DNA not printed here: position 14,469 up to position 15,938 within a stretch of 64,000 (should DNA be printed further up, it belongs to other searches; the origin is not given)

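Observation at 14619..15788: Uncharacterised two-TM membrane protein encoded inside the cmr-cas6 operon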

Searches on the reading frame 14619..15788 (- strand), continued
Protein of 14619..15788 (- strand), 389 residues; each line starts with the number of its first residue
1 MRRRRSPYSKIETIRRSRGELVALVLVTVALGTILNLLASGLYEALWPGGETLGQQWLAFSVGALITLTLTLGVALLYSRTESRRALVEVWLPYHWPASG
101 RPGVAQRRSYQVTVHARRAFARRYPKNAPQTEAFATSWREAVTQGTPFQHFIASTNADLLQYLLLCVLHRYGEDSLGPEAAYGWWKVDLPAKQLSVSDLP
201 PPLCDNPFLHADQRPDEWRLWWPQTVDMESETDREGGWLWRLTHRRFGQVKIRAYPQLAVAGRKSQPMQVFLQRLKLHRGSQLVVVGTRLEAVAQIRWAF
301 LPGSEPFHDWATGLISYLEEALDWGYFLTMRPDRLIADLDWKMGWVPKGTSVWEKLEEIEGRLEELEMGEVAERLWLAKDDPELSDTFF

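Call 30: search_protein_families(library=pfam, proteins=[L018:1947-4832:+, L018:4902-5486:+, L003:6658-9207:+, L003:9204-13223:+, L004:2632-6519:-, L003:14213-15178:+], max_evalue=0.1)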
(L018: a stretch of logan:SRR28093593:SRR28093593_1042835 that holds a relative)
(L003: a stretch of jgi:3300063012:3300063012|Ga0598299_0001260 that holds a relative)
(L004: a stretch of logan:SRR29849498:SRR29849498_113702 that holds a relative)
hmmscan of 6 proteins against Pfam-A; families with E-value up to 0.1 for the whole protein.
L018:1947-4832:+ (961 aa): 0 families

L018:4902-5486:+ (194 aa): 1 family
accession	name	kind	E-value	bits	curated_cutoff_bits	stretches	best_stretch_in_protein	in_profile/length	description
PF17194.10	AbiEi_3_N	-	0.05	14.1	26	0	34-81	21-68/93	Transcriptional regulator, AbiEi antitoxin N-terminal domain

L003:6658-9207:+ (849 aa): 9 families
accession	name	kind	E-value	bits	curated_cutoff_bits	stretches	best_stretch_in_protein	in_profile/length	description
PF24883.2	NPHP3_N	-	6.5e-07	30.1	24.8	1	358-485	17-164/164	Nephrocystin 3, N-terminal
PF05729.18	NACHT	-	3e-05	24.4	26.7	1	365-493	4-137/167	NACHT domain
PF13604.12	AAA_30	-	0.0054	16.9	27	1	351-377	8-34/191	AAA domain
PF13481.12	AAA_25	-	0.013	15.6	27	1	362-393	34-65/195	AAA domain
PF13401.12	AAA_22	-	0.014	16.2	27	1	360-423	4-64/130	AAA domain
PF13191.12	AAA_16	-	0.023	15.6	32.6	0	346-396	9-57/167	AAA ATPase domain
PF13479.12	AAA_24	-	0.042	14.1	27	1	361-398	2-32/195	AAA domain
PF02367.23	TsaE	-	0.049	14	26.6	1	359-387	19-47/128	Threonylcarbamoyl adenosine biosynthesis protein TsaE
PF25199.1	nSTAND_NTPase5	-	0.049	13.9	34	0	347-491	22-139/145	Novel STAND NTPase 5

L003:9204-13223:+ (1339 aa): 9 families
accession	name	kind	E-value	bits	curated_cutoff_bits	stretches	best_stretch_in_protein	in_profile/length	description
PF24883.2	NPHP3_N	-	1.5e-07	32.2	24.8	1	357-485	14-164/164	Nephrocystin 3, N-terminal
PF05729.18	NACHT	-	1.6e-06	28.5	26.7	1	367-498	4-142/167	NACHT domain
PF13401.12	AAA_22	-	0.00031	21.5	27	1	362-449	4-90/130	AAA domain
PF07693.20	KAP_NTPase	-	0.0014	18.4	20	1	351-423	4-81/293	KAP family P-loop domain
PF20703.3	nSTAND1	-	0.0046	17.1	27.1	1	343-455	14-126/379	Novel STAND NTPase 1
PF13191.12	AAA_16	-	0.012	16.5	32.6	1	348-439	5-124/167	AAA ATPase domain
PF03193.22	RsgA_GTPase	-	0.015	15.5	30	1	349-386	94-129/174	RsgA GTPase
PF05673.19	DUF815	-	0.031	13.9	23.8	1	330-416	19-105/249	Protein of unknown function (DUF815)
PF01935.23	DUF87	-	0.073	13.6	23.2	0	369-400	29-60/220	Helicase HerA, central domain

L004:2632-6519:- (1295 aa): 6 families
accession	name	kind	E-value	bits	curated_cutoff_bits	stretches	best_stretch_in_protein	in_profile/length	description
PF05729.18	NACHT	-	4.6e-06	27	26.7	1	360-491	4-138/167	NACHT domain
PF24883.2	NPHP3_N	-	1e-05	26.3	24.8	1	345-482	11-164/164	Nephrocystin 3, N-terminal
PF13401.12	AAA_22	-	0.0046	17.7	27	1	356-489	5-130/130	AAA domain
PF25199.1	nSTAND_NTPase5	-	0.0049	17.1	34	0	338-441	21-125/145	Novel STAND NTPase 5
PF13191.12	AAA_16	-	0.0061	17.5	32.6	1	339-451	5-142/167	AAA ATPase domain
PF20703.3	nSTAND1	-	0.073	13.1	27.1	0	348-505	28-184/379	Novel STAND NTPase 1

L003:14213-15178:+ (321 aa): 0 families

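Call 31: search_protein_families(library=padloc, proteins=[L018:1947-4832:+, L018:4902-5486:+, L003:6658-9207:+, L003:9204-13223:+, L004:2632-6519:-, L003:14213-15178:+], max_evalue=0.1)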
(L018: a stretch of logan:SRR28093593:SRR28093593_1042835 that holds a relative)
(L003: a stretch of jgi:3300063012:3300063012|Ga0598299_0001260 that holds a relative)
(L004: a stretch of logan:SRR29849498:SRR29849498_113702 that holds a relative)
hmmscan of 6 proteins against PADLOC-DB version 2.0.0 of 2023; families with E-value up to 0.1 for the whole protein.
L018:1947-4832:+ (961 aa): 1 family
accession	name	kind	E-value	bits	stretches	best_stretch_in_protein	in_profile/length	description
PDLC01682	Cas13a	-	0.0038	15.8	1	119-215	93-175/179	Cas13a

L018:4902-5486:+ (194 aa): 1 family
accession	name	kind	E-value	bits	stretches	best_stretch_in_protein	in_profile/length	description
PDLC03093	Specificity_I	-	0.028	11.5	1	19-51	168-200/374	Type I specificity subunit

L003:6658-9207:+ (849 aa): 10 families
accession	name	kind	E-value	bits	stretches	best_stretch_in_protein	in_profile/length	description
PDLC04476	PDC-M16A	-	5.2e-07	26.4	1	345-389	8-53/691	-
PDLC04475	PDC-M16A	-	6.5e-06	22.9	1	347-388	17-58/721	-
PDLC04474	PDC-M16A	-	0.0014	15.2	1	341-402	215-276/917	-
PDLC02164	Avs2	-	0.0022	13.8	1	355-485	338-461/1504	-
PDLC02163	Avs2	-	0.0053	12.3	1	356-487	406-530/1576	-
PDLC00914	TRIP13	-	0.0069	13.9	1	353-398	63-108/302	TRIP13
PDLC01825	CARF2--CARF_HEPN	-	0.014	12.4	0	62-179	261-375/382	-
PDLC02165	Avs2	-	0.027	10.2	1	355-485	204-327/1375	-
PDLC05079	PDC-S73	-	0.069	9.9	1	360-384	190-214/752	-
PDLC01765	Cas3c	-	0.07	10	0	330-381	161-203/612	-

L003:9204-13223:+ (1339 aa): 10 families
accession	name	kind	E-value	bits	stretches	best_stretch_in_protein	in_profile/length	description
PDLC02164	Avs2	-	1.2e-06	24.6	1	357-485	338-461/1504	-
PDLC04476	PDC-M16A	-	4.1e-05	20.2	1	343-392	4-54/691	-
PDLC04475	PDC-M16A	-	0.00011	18.9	1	347-396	15-64/721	-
PDLC02165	Avs2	-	0.00023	17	1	350-485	194-327/1375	-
PDLC04474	PDC-M16A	-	0.00043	16.8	1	343-404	215-276/917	-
PDLC02162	Avs2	-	0.00066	15.7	1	357-464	321-420/1379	-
PDLC02793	SspF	-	0.0021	14.5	1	354-470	42-151/600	SspF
PDLC02161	Avs2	-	0.0025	13.5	1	357-481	335-454/1499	-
PDLC04956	PDC-S20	-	0.0081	13.6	1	347-424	15-95/450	-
PDLC05064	PDC-S68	-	0.035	9.8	1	362-397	699-734/1273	-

L004:2632-6519:- (1295 aa): 5 families
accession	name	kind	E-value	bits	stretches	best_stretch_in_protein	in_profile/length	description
PDLC02164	Avs2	-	1.3e-08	31.1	1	356-483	344-462/1504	-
PDLC02162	Avs2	-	1.4e-07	27.9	1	357-483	328-445/1379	-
PDLC02165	Avs2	-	2.5e-07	26.9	1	356-482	210-327/1375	-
PDLC02163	Avs2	-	3.9e-05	19.4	1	356-486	411-532/1576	-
PDLC02161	Avs2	-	0.043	9.4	1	358-484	343-460/1499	-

L003:14213-15178:+ (321 aa): 0 families

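Call 42: search_solved_structures(query=A1, max_evalue=10)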
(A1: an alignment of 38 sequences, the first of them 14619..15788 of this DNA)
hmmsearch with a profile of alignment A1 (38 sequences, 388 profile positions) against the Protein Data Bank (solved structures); distinct sequences matched with E-value up to 10: 4.
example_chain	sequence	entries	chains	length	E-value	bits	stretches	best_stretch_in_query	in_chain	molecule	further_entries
9umg_F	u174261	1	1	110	3.3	9.7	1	22-80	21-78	Vacuole transporter chaperone complex subunit 5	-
7tdm_A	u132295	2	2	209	5.4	9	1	18-73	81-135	Claudin-4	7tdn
9cmh_A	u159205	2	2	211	5.5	9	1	18-73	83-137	Claudin-4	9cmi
7kp4_A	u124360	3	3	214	5.7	9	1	18-73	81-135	Claudin-4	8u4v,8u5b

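Call 46: find_encoding_contigs(protein=P0121, flank=10000, max_places=3)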
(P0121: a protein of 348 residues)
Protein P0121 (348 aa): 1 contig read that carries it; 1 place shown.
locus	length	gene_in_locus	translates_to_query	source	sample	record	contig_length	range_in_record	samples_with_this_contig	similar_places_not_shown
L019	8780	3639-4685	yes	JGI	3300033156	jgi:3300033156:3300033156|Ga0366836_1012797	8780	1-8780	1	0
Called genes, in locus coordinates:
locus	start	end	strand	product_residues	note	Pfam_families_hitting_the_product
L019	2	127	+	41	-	?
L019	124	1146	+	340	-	PF03787:RAMPs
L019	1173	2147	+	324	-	-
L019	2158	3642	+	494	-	-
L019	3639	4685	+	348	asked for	-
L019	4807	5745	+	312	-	PF00078:RVT_1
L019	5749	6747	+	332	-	PF01867:Cas_Cas1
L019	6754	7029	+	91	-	PF09827:CRISPR_Cas2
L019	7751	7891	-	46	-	-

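Call 47: find_encoding_contigs(protein=P0123, flank=10000, max_places=3)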
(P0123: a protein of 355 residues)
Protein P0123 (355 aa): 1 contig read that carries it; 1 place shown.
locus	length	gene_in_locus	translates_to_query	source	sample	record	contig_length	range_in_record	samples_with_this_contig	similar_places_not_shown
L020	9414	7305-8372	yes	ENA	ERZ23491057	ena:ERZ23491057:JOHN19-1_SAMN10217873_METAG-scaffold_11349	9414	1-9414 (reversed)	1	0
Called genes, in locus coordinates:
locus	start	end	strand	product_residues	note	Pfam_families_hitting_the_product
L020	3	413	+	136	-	?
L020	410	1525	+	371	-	PF03787:RAMPs (weak)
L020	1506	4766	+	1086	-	-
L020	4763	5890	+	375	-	PF03787:RAMPs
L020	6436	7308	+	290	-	-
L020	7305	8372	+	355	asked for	-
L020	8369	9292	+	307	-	PF00078:RVT_1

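Call 48: search_protein_families(library=padloc, proteins=[L019:124-1146:+, L019:1173-2147:+, L019:2158-3642:+, L020:410-1525:+, L020:1506-4766:+, L020:4763-5890:+, L020:6436-7308:+, L016:106-993:+, L016:2410-3318:+, L016:2051-2413:+], max_evalue=0.001)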
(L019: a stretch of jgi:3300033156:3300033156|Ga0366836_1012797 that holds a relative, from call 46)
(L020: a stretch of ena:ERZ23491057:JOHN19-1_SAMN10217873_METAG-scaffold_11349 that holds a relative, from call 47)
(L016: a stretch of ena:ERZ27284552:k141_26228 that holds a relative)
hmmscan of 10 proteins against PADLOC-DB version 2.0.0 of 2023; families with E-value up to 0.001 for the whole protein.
L019:124-1146:+ (340 aa): 28 families (the best 25 are shown)
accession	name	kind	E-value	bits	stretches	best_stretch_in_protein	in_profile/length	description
PDLC01442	Csm3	-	3.2e-27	93.8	1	21-280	14-186/208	"CAS-III-A,CAS-III-D; effector_G7"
PDLC01296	Csm3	-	2.5e-26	90.9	1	21-277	10-189/192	"CAS-III-A,CAS-III-D; effector_G7"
PDLC01017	Csm3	-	9.8e-22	75.9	1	23-280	17-220/257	Csm3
PDLC02117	Cas7_IIIg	-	1e-20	72.4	1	20-275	7-171/178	-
PDLC01016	Csm3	-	8.5e-18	63.4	1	21-273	3-189/189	Csm3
PDLC01339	Csm3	-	8.3e-16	57.4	2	23-181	1-134/163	"CAS-III-A,CAS-III-D; effector_G7"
PDLC01015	Csm3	-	4.8e-15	55.1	1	52-269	23-177/178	Csm3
PDLC02115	Cas7_IIId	-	9.1e-13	46.2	1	21-277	10-177/486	-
PDLC01452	Cmr6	-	1.5e-12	46.1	1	16-274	67-226/228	"CAS-III-B,CAS-III-C; effector_G7"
PDLC01014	Csm3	-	5.4e-12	44.2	2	21-95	10-76/203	CRISPR type III-A/MTUBE-associated RAMP protein Csm3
PDLC01297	Csm3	-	7.7e-12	43.5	2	21-80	9-65/198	"CAS-III-A,CAS-III-D; effector_G7"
PDLC01441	Cmr4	-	2.4e-11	41.9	2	18-188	4-78/245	"CAS-III-B,CAS-III-C; effector_G7"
PDLC01613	Csm3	-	5.7e-11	41.6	1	21-272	2-176/177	"CAS-III-A,CAS-III-D; effector_G7"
PDLC02111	Cas7_IIId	-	8.4e-11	39.4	2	203-279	101-180/417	-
PDLC01295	Cmr4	-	6.2e-10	37.7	1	198-272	183-255/256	"CAS-III-B,CAS-III-C; effector_G7"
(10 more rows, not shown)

L019:1173-2147:+ (324 aa): 1 family
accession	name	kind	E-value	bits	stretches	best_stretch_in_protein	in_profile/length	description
PDLC01306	Cas5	-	0.00014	20.2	1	22-180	14-120/174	CAS-I; effector_G5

L019:2158-3642:+ (494 aa): 3 families
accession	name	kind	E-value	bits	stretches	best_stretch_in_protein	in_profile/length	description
PDLC02117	Cas7_IIIg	-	9.5e-07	26.8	1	254-436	25-171/178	-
PDLC01500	Csm3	-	2.5e-05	22.4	1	410-435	140-165/171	"CAS-III-A,CAS-III-D; effector_G7"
PDLC01442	Csm3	-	3.8e-05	21.6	1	260-442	50-187/208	"CAS-III-A,CAS-III-D; effector_G7"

L020:410-1525:+ (371 aa): 18 families
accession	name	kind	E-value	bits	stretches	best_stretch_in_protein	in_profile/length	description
PDLC00988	Cmr6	-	4.7e-51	172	1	93-333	5-227/252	Cmr6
PDLC01535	Cmr6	-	5.2e-46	155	1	93-330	5-183/185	"CAS-III-B,CAS-III-C; effector_G7"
PDLC01452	Cmr6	-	5.9e-13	47.5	1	118-332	85-226/228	"CAS-III-B,CAS-III-C; effector_G7"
PDLC01274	Cmr6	-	1.6e-12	45.9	1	119-329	46-186/188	"CAS-III-B,CAS-III-C; effector_G7"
PDLC00987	Cmr6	-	2.1e-12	45.5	1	119-330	51-212/213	Cmr6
PDLC00989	Cmr6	-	9.3e-10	36.7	1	119-332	97-261/264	Cmr6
PDLC01017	Csm3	-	2e-09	35.6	1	111-249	26-123/257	Csm3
PDLC01442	Csm3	-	3.8e-09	34.7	1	97-332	8-180/208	"CAS-III-A,CAS-III-D; effector_G7"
PDLC01297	Csm3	-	4.9e-09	34.4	1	111-209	20-111/198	"CAS-III-A,CAS-III-D; effector_G7"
PDLC01014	Csm3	-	6.1e-08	31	1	111-189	21-102/203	CRISPR type III-A/MTUBE-associated RAMP protein Csm3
PDLC01339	Csm3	-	6.2e-07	28.6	1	130-328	16-163/163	"CAS-III-A,CAS-III-D; effector_G7"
PDLC02112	Cas7_IIId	-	2.2e-05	21.3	0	209-350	62-192/434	-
PDLC01613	Csm3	-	3.2e-05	22.9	1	104-329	3-175/177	"CAS-III-A,CAS-III-D; effector_G7"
PDLC00981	Cmr4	-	4.8e-05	21.4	1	118-181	21-74/283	CRISPR type III-B/RAMP module RAMP protein Cmr4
PDLC02111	Cas7_IIId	-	6.8e-05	19.9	0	98-346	11-189/417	-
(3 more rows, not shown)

L020:1506-4766:+ (1086 aa): 4 families
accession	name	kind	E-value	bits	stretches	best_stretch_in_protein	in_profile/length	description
PDLC01314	Cas10c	-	9.8e-127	422.5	1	154-1074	85-784/785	CAS-III-C; effector_LS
PDLC00918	Cas10c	-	2.1e-82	275.3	1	162-1073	105-951/953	Cas10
PDLC01292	Cas10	-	2.2e-06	25.4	1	760-816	322-378/387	CAS-III; effector_LS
PDLC00917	Cas10b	-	0.0001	19.4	1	760-816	445-507/510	"CRISPR-associated protein Cas10/Cmr2, subtype III-B"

L020:4763-5890:+ (375 aa): 17 families
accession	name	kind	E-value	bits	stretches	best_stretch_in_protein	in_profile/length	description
PDLC01441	Cmr4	-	2.6e-48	162.9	1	11-358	2-241/245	"CAS-III-B,CAS-III-C; effector_G7"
PDLC00981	Cmr4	-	1.8e-34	118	1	14-357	3-283/283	CRISPR type III-B/RAMP module RAMP protein Cmr4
PDLC00982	Cmr4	-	1.3e-32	111.7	1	14-357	3-281/281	Cmr4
PDLC01295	Cmr4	-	1.5e-31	108.6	1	14-263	3-235/256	"CAS-III-B,CAS-III-C; effector_G7"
PDLC01017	Csm3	-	1.2e-16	59.2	1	16-250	15-177/257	Csm3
PDLC01297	Csm3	-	1.1e-15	56.1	2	22-109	15-96/198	"CAS-III-A,CAS-III-D; effector_G7"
PDLC01442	Csm3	-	1.1e-15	56.1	1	21-361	19-183/208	"CAS-III-A,CAS-III-D; effector_G7"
PDLC01016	Csm3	-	2.8e-15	55.2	1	15-356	2-188/189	Csm3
PDLC01014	Csm3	-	4.3e-15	54.4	1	22-107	16-105/203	CRISPR type III-A/MTUBE-associated RAMP protein Csm3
PDLC01339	Csm3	-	2.9e-14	52.4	1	18-129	1-95/163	"CAS-III-A,CAS-III-D; effector_G7"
PDLC01613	Csm3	-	1.2e-09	37.3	1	15-357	1-177/177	"CAS-III-A,CAS-III-D; effector_G7"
PDLC02111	Cas7_IIId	-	1.9e-09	34.9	1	20-92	20-74/417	-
PDLC01296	Csm3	-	6.1e-09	34.1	0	204-251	104-151/192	"CAS-III-A,CAS-III-D; effector_G7"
PDLC02115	Cas7_IIId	-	2.7e-08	31.4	1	16-110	10-89/486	-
PDLC01015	Csm3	-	2.4e-07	30.1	1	19-259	2-143/178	Csm3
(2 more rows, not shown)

L020:6436-7308:+ (290 aa): 5 families
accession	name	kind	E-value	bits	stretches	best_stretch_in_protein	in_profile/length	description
PDLC01478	Cmr3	-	4.9e-67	224.3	1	1-279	1-255/258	"CAS-III-B,CAS-III-C; effector_G5"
PDLC00979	Cmr3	-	2.4e-65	218.9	1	1-280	1-283/287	Cmr3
PDLC01024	Cas5_IIId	-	1.7e-05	22.3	1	7-50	5-49/402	"CRISPR-associated RAMP protein, Csx10 family"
PDLC01313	Cas5_IIId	-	3.1e-05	22.1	1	8-63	3-63/338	CAS-III-D; effector_G5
PDLC01420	Cas5_IIId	-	0.00024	18.8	0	8-49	3-45/343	CAS-III-D; effector_G5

L016:106-993:+ (295 aa): 2 families
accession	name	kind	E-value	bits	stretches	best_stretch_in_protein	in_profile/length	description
PDLC01314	Cas10c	-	5.3e-35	119.1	1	2-285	574-785/785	CAS-III-C; effector_LS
PDLC00918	Cas10c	-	5e-10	35.8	1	2-73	695-764/953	Cas10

L016:2410-3318:+ (302 aa): 3 families
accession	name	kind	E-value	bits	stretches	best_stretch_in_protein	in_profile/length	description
PDLC00979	Cmr3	-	4.7e-47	158.8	1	1-292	1-284/287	Cmr3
PDLC01478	Cmr3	-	1.9e-44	150.3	1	1-292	1-257/258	"CAS-III-B,CAS-III-C; effector_G5"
PDLC01313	Cas5_IIId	-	0.0005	18.1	0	8-69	3-66/338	CAS-III-D; effector_G5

L016:2051-2413:+ (120 aa): 4 families
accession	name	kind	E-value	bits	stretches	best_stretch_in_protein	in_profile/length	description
PDLC01471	Cmr5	-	5.8e-25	86.1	1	1-119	1-113/114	CAS-III-C; effector_SS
PDLC00984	Cmr5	-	7.3e-24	82.7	1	1-119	3-125/129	Cmr5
PDLC01517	Cmr5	-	6.9e-07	27.7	1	31-117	27-128/131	CAS-III-C; effector_SS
PDLC00986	Cmr5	-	0.00099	17.2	0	88-113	144-169/178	Cmr5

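Call 52: find_related_loci(query=A1, collection=metagenome_contigs, flank=10000)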
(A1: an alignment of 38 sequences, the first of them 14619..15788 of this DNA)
Query A1 (389 aa) in metagenome_contigs; peptide patterns used: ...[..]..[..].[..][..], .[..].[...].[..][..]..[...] (x = any residue, [..] = any of these).
98 stretches matched a pattern; 17 encode a relative of the query (tblastn E <= 1e-3); 17 distinct loci.
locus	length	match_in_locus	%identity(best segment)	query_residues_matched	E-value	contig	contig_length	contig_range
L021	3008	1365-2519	76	1-384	0e+0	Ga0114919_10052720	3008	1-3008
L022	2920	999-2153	54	1-381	2e-125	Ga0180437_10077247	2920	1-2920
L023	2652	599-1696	56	1-368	7e-126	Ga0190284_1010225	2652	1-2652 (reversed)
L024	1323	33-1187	56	1-381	1e-128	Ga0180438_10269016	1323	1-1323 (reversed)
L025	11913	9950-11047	54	6-371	2e-115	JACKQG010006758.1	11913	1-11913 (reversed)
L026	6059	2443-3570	52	1-381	2e-113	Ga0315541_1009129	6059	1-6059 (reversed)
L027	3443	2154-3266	52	6-381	3e-112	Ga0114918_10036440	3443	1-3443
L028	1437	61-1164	50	6-373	4e-113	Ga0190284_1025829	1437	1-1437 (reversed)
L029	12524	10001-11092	45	1-369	9e-95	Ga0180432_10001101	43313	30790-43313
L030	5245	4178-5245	49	7-363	5e-85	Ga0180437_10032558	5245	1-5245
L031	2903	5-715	54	138-373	4e-76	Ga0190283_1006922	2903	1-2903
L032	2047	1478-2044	56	1-189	3e-53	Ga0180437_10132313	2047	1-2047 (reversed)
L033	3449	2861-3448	53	1-196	1e-51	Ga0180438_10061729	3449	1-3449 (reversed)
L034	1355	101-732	77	159-368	4e-53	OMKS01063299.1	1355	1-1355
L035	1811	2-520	53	213-381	1e-51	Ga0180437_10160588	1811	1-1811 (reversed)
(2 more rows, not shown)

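Call 53: find_related_loci(query=A1, collection=viral_contigs, flank=10000)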
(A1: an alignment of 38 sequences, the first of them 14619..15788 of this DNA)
Query A1 (389 aa) in viral_contigs; peptide patterns used: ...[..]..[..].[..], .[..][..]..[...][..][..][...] (x = any residue, [..] = any of these).
40 stretches matched a pattern, but none encodes a relative of the query by tblastn (E <= 1e-3).
